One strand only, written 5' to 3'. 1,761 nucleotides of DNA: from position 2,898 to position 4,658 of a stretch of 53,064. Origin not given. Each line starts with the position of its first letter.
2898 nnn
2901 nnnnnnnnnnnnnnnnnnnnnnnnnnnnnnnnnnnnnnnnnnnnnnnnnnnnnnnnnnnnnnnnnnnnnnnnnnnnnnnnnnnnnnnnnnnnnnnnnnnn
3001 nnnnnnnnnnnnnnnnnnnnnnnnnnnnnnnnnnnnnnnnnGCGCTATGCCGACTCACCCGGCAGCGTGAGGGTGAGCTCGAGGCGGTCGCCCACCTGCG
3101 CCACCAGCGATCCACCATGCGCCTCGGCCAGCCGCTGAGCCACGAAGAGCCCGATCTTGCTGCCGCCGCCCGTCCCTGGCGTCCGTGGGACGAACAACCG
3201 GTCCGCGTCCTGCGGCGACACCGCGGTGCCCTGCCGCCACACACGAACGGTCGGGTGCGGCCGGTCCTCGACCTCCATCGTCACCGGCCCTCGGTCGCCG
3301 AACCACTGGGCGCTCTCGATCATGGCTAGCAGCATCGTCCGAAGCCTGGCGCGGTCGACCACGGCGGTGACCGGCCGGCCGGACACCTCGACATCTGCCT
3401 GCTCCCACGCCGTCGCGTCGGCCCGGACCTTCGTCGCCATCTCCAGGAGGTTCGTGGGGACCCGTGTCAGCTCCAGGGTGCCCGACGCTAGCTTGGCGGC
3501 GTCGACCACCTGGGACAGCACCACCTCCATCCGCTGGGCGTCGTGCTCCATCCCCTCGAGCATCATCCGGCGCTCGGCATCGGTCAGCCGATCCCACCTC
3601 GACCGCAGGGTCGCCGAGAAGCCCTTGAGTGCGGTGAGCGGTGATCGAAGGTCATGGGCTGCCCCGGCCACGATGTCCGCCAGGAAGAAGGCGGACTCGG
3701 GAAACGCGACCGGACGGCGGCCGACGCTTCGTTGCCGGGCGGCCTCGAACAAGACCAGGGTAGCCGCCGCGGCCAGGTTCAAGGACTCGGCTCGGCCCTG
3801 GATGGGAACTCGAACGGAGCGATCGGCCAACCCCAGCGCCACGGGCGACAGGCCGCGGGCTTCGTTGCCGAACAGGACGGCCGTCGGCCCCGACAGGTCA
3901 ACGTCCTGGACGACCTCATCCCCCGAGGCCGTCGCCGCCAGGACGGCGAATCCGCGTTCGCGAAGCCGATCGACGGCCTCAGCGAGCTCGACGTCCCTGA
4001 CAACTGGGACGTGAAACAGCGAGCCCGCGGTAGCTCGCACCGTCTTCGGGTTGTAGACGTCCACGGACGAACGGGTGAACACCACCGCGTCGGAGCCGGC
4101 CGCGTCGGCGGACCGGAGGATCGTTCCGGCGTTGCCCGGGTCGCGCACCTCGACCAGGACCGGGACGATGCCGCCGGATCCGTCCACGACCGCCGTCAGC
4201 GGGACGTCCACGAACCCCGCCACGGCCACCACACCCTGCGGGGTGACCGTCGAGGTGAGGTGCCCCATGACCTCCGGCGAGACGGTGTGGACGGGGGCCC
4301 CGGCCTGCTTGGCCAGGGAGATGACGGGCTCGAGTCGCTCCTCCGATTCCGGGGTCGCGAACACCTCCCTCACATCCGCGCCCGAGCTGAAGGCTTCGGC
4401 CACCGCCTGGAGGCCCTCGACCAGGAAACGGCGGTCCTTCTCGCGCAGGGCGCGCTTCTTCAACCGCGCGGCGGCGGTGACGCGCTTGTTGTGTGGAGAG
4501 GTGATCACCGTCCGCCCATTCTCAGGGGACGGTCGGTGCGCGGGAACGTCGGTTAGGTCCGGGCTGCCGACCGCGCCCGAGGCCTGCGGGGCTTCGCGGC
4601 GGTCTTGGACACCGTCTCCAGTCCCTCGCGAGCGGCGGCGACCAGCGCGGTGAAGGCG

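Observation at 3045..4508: SpoU/TrmH RNA methyltransferase fused in frame to a sensor-less, partly degenerate histidine-kinase core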

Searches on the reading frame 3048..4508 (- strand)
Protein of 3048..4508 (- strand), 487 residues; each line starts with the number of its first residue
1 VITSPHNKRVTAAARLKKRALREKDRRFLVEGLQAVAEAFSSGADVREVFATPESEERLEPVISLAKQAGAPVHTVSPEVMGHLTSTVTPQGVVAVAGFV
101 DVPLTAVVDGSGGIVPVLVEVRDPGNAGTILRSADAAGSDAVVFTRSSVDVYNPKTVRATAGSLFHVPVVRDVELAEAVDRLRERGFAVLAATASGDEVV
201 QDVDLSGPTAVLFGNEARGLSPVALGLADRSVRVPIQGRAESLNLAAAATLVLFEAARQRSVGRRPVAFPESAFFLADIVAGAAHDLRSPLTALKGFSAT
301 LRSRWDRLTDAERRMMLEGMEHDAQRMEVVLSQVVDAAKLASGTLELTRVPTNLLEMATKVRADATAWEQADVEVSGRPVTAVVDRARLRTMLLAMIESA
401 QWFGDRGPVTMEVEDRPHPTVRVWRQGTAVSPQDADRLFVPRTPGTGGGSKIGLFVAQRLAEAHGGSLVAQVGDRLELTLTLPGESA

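Call 4: search_protein_families(library=pfam, proteins=[window:3048-4508:-], max_evalue=1)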
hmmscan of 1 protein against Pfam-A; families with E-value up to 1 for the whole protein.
window:3048-4508:- (487 aa): 8 families
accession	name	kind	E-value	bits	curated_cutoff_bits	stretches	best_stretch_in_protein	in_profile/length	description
PF00588.24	SpoU_methylase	-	1.1e-36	126.5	29.7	1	117-254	5-142/142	SpoU rRNA Methylase family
PF22435.1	MRM3-like_sub_bind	-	2.6e-16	60.3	27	1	7-95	1-84/84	MRM3-like substrate binding domain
PF08032.17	SpoU_sub_bind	-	5.2e-15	56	22.8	1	29-97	1-70/76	RNA 2'-O ribose methyltransferase substrate binding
PF00512.31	HisKA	-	3.6e-11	43.4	26.9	1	278-343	4-66/66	His Kinase A (phospho-acceptor) domain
PF02518.31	HATPase_c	-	7.3e-08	33.3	26.4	1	385-483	2-108/111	Histidine kinase-, DNA gyrase B-, and HSP90-like ATPase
PF22655.1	SpoU_sub_bind_like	-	0.00019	22.3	27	1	14-85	9-79/90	SpoU L30e-like domain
PF04705.17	TSNR_N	-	0.043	14.3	28.3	1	22-86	23-86/111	Thiostrepton-resistance methylase, N terminus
PF00814.31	TsaD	-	0.12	12.5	24.8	1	428-469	44-85/264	tRNA N6-adenosine threonylcarbamoyltransferase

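Call 5: search_protein_families(library=ncbifam, proteins=[window:3048-4508:-], max_evalue=1)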
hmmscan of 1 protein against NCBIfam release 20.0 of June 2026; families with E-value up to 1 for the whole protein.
window:3048-4508:- (487 aa): 52 families (the best 25 are shown)
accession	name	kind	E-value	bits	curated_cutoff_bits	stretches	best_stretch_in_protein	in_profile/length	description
TIGR00186.1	rRNA_methyl_3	equivalog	7.1e-35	120.6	160.15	1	30-260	5-240/240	23S rRNA (guanosine(2251)-2'-O)-methyltransferase RlmB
NF008386.0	PRK11181.1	equivalog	1.1e-26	93.6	366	1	44-261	20-243/244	23S rRNA (guanosine(2251)-2'-O)-methyltransferase RlmB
NF008295.0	PRK11081.1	equivalog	8e-24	84.4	227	1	118-262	24-167/230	tRNA (guanosine(18)-2'-O)-methyltransferase TrmH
NF000477.1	NshR_TsnR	equivalog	8.1e-19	68.1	425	1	22-258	26-262/266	NshR/TsnR family 23S rRNA methyltransferase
NF007688.0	PRK10364.1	equivalog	3.2e-15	55.9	479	1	262-483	226-450/460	two-component system sensor histidine kinase ZraS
NF008117.0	PRK10864.1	equivalog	2e-14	53.5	267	1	117-260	200-342/344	tRNA/rRNA methyltransferase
TIGR02966.1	phoR_proteo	equivalog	7.7e-14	51.4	334.2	1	278-439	116-282/333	phosphate regulon sensor histidine kinase PhoR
NF000035.1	nosihep_NshR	exception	8.2e-14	51.7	500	1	27-265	31-269/274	NshR family nosiheptide/thiostrepton resistance 23S rRNA methyltransferase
NF008468.0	PRK11360.1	equivalog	1.1e-11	43.8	646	1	276-470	396-592/616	two-component system sensor histidine kinase AtoS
NF046044.1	PnpS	equivalog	2.3e-11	43.4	400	1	278-468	172-373/390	two-component system histidine kinase PnpS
NF041880.1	EPS_EpsF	equivalog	3.6e-11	42.3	900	1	281-471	279-476/492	response regulator EpsF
TIGR00185.1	tRNA_yibK_trmL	equivalog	7.2e-11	42.2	190.6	1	117-261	5-149/154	tRNA (uridine(34)/cytosine(34)/5-carboxymethylaminomethyluridine(34)-2'-O)-methyltransferase TrmL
NF038297.2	hybrid_HK_HrmK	equivalog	2.1e-10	39.9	725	1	280-469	239-440/607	hybrid histidine kinase/response regulator HrmK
NF033091.0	HK_VanS_ACDEFG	equivalog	6.2e-10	38.7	400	1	278-474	76-283/293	vancomycin resistance histidine kinase VanS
NF007004.0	PRK09467.1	equivalog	1.2e-09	37.5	415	1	279-470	235-420/440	two-component system sensor histidine kinase EnvZ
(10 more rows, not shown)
